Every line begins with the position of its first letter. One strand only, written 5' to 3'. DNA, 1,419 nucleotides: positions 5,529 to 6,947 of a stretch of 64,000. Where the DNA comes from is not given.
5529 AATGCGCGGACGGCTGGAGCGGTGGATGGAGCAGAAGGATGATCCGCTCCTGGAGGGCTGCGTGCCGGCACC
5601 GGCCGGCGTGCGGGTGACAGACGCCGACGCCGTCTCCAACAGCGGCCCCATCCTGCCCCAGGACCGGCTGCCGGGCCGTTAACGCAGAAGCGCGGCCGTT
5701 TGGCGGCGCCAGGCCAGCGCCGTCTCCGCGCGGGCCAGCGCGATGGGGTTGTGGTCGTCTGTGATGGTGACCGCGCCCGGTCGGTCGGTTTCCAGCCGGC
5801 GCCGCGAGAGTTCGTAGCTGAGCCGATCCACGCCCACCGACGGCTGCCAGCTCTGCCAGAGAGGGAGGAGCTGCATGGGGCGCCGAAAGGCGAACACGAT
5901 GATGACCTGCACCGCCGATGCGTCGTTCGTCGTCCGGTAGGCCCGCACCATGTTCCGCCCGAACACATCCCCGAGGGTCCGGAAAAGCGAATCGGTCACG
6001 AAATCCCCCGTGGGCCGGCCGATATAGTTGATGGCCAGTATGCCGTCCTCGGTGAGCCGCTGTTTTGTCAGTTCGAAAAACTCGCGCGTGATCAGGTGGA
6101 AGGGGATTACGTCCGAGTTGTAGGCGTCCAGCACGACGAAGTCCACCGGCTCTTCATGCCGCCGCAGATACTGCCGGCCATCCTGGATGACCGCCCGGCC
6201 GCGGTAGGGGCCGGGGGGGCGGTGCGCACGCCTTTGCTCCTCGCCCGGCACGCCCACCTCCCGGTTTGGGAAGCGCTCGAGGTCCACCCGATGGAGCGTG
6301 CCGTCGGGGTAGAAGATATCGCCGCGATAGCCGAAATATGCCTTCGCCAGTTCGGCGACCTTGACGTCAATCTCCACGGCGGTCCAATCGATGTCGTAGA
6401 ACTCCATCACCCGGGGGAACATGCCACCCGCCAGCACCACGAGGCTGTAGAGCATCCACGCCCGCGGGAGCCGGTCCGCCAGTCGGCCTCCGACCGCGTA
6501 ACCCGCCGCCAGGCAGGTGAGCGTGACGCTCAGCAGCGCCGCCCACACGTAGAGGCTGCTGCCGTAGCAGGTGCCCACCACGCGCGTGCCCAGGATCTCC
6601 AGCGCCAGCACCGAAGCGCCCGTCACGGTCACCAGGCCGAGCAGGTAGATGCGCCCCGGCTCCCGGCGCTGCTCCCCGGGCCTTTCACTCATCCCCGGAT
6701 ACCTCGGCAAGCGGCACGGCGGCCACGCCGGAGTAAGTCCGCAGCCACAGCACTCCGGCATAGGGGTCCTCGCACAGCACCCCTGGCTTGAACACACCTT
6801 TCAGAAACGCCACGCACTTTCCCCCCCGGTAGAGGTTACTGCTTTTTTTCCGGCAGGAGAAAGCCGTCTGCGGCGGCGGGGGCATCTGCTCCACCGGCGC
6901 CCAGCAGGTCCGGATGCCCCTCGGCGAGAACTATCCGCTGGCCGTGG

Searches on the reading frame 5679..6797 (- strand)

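Call 65: search_protein_families(library=pfam, proteins=[window:5679-6797:-], max_evalue=0.0001)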
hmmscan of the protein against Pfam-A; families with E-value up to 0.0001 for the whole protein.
window:5679-6797:- (372 aa): 1 family
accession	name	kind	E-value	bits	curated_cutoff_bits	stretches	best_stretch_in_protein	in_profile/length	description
PF01564.23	Spermine_synth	-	1.7e-05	24.9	22.9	0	202-255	76-129/186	Spermine/spermidine synthase domain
